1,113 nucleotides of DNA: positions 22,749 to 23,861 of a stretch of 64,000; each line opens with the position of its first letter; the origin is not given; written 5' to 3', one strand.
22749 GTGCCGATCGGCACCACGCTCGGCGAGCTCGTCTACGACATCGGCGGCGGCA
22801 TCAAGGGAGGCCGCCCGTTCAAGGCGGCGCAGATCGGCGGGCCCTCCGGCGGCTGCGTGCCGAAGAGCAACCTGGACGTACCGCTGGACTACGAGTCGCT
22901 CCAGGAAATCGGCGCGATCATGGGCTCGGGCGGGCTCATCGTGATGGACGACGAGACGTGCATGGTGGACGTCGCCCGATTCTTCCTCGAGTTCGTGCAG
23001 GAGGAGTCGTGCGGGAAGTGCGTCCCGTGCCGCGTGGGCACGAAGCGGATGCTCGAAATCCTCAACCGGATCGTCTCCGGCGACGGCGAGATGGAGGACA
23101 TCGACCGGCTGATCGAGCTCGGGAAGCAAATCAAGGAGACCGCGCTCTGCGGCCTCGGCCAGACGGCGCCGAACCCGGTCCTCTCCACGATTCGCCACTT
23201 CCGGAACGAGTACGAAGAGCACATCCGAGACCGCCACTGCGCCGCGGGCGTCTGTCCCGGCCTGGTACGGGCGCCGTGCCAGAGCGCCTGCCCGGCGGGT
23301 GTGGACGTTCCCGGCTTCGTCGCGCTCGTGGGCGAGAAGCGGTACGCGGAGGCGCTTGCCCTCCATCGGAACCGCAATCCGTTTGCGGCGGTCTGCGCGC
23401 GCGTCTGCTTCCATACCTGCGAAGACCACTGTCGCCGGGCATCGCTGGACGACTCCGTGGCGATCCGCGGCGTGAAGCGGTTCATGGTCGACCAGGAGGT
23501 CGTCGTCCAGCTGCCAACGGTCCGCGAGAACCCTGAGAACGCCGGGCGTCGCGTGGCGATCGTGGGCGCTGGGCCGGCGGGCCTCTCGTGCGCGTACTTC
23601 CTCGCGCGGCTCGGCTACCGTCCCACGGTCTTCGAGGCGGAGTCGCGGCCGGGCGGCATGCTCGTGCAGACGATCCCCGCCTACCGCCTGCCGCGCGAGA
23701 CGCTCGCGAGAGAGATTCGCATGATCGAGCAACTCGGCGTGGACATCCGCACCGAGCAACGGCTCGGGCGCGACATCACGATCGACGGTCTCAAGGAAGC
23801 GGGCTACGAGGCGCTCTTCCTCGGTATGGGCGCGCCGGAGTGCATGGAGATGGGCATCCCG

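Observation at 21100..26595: [FeFe]-hydrogenase operon whose flavoprotein subunit ends in a complete GltD/NfnB-like NAD(P)H-FAD module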

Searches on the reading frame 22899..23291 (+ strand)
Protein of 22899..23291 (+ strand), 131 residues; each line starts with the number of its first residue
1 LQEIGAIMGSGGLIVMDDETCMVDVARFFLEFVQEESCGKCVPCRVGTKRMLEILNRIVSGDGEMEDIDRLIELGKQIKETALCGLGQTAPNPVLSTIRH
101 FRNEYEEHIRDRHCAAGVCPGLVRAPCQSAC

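Call 82: search_solved_structures(query=window:22899-23291:+, show_alignments=5, max_evalue=1e-25)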
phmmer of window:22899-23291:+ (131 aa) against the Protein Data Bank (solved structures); distinct sequences matched with E-value up to 1e-25: 9.
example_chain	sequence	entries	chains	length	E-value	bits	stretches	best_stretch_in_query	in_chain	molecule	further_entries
7q4w_B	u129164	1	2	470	2.3e-54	186.3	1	4-123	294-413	Iron hydrogenase HydB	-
7q4v_B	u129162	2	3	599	3.3e-54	185.8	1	4-123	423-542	Iron hydrogenase HydB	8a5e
7t2r_B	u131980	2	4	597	5.6e-54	185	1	4-124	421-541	NiFe hydrogenase subunit B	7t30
8oh5_B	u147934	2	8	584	4.1e-51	175.8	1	3-123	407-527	NAD-reducing hydrogenase subunit HoxF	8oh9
8a6t_B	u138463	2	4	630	5.9e-50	172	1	2-123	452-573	Electron bifurcating hydrogenase subunit HydB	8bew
9bov_B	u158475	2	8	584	2.5e-48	166.7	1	3-124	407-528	NADH dehydrogenase (Quinone)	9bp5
9n5u_B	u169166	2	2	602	3.7e-45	156.5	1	4-124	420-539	NfnB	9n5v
9mqx_B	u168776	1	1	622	1e-41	145.4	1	3-126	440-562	NADH:ubiquinone oxidoreductase, NADH-binding (51 kD) subunit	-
7p5h_B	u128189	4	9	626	1.3e-37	132.1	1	3-121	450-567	Fe-hydrogenase, subunit beta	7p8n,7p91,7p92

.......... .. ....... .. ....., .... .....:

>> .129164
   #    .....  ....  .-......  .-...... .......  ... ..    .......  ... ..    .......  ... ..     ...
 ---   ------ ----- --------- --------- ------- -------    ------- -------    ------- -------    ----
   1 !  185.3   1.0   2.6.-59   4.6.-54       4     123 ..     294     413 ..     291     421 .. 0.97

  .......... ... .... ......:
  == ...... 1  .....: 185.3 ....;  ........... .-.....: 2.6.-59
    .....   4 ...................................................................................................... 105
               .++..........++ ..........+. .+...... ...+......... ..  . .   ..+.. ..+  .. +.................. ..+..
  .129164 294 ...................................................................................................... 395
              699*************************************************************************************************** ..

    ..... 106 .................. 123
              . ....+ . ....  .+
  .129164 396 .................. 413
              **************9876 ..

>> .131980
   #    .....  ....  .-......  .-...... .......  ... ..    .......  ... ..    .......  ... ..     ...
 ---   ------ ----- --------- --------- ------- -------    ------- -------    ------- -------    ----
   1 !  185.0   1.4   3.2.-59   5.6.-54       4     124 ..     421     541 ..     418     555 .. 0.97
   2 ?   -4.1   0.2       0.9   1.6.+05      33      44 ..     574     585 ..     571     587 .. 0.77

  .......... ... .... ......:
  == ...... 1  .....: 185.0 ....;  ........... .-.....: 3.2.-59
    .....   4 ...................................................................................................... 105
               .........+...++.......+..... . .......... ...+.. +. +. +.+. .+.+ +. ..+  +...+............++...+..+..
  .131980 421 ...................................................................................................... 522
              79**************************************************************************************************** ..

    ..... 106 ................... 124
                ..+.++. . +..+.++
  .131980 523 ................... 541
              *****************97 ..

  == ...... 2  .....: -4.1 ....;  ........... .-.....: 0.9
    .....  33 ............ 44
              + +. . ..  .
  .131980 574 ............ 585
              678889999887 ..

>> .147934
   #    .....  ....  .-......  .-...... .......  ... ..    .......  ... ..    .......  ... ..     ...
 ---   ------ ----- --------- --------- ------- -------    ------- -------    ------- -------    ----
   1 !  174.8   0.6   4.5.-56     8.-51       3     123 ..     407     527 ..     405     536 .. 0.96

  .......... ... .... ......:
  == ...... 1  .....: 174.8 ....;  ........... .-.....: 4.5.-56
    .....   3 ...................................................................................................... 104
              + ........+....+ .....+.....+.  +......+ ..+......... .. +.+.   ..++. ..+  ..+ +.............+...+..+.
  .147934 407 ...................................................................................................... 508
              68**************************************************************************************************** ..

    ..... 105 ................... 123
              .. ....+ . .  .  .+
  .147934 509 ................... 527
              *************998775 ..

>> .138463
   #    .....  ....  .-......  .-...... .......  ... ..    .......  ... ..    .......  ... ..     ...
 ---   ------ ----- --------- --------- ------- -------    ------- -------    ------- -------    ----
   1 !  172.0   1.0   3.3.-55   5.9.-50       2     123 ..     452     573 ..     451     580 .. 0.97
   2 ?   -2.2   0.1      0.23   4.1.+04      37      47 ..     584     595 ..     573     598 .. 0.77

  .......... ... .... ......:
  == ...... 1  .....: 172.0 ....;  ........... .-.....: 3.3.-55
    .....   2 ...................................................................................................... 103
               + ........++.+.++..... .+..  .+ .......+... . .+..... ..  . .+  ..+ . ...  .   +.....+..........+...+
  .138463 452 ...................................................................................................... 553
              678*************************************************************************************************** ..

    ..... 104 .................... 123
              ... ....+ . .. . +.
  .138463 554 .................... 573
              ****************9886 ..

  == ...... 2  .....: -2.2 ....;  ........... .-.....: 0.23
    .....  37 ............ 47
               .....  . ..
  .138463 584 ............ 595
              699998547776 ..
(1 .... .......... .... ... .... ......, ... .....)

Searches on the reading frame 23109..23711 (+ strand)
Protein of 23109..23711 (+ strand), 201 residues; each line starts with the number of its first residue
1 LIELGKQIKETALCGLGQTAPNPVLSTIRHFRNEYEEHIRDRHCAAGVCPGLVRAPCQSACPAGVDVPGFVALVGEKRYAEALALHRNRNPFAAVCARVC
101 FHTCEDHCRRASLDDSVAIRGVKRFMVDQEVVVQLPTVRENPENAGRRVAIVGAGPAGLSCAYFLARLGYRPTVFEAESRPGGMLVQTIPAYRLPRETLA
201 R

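Call 52: find_related_loci(query=A1, collection=genome_contigs, flank=8000)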
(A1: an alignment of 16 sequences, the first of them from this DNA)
Query A1 (201 aa) in genome_contigs; peptide patterns used: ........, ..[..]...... (x = any residue, [..] = any of these).
599 stretches matched a pattern (row limit reached: there are more); 580 encode a relative of the query (tblastn E <= 1e-3); the best 80 are kept; 80 distinct loci.
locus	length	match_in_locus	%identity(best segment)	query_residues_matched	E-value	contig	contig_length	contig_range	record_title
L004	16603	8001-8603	94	1-201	3e-128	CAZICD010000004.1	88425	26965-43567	MAG TPA_asm: uncultured Spirochaetaceae bacterium isolate SRP332253_co1_186 genome assembly, contig: NODE_226_length_884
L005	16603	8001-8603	95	1-201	1e-128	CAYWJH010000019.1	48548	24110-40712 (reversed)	MAG TPA_asm: uncultured Spirochaetaceae bacterium isolate binchicken_co8_335 genome assembly, contig: NODE_669_length_48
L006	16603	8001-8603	94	1-201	1e-127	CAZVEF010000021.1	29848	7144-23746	MAG TPA_asm: uncultured Spirochaetaceae bacterium isolate SRP252850_co1_60 genome assembly, contig: NODE_2624_length_298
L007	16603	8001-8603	87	1-201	1e-122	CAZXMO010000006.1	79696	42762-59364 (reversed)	MAG TPA_asm: uncultured Spirochaetales bacterium isolate binchicken_co8_383 genome assembly, contig: NODE_160_length_796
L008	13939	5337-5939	86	1-201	1e-121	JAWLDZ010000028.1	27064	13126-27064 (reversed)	MAG: Spirochaetaceae bacterium isolate 20BLK6-1.bin.24 NODE_1543_length_27064_cov_40.077730, whole genome shotgun sequen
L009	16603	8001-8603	87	1-201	8e-121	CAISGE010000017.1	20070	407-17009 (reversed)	MAG: Candidatus Omnitrophica bacterium isolate AM-lipid-02-D9_bin-1187 genome assembly, contig: bin-1187:17/80, whole ge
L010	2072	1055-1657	86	1-201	9e-128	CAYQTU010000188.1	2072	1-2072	MAG TPA_asm: uncultured bacterium isolate binchicken_co117_27 genome assembly, contig: NODE_89981_length_2072_cov_4.9975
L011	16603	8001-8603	86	1-201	2e-120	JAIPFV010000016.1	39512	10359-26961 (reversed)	MAG: Spirochaetia bacterium isolate Tobar18m-G11 Tobar18m-C247, whole genome shotgun sequence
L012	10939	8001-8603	86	1-201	3e-120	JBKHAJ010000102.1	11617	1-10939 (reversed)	MAG: Spirochaetia bacterium isolate D1M01_14 NODE_8781_length_11617_cov_4.697803, whole genome shotgun sequence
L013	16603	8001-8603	86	1-201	3e-120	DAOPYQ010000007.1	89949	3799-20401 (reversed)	MAG TPA_asm: Candidatus Omnitrophota bacterium isolate AMR_MDS_1310 NODE_144_length_89949_cov_9.348154, whole genome sho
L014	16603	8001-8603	86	1-201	3e-120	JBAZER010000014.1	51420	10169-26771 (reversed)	MAG: Candidatus Omnitrophota bacterium isolate SO_2017_LW3_130 NODE_1381_length_51420_cov_1.945490_LW162_2017, whole gen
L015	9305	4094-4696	87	1-201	6e-120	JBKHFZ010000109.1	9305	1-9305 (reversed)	MAG: Spirochaetaceae bacterium isolate D1M06_11 NODE_6595_length_9305_cov_6.555135, whole genome shotgun sequence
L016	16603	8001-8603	86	1-201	6e-119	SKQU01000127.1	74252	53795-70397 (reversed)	MAG: Spirochaetaceae bacterium isolate CSSed162cmA_456 CSSed16-2cmA-149, whole genome shotgun sequence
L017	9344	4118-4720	86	1-201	4e-119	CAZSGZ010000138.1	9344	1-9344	MAG TPA_asm: uncultured Spirochaetales bacterium isolate SRP332253_co1_171 genome assembly, contig: NODE_12376_length_93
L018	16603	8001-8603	84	1-201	8e-119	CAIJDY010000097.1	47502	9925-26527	MAG: Candidatus Omnitrophica bacterium isolate AM5_bin-0692 genome assembly, contig: bin-0692:097/229, whole genome shot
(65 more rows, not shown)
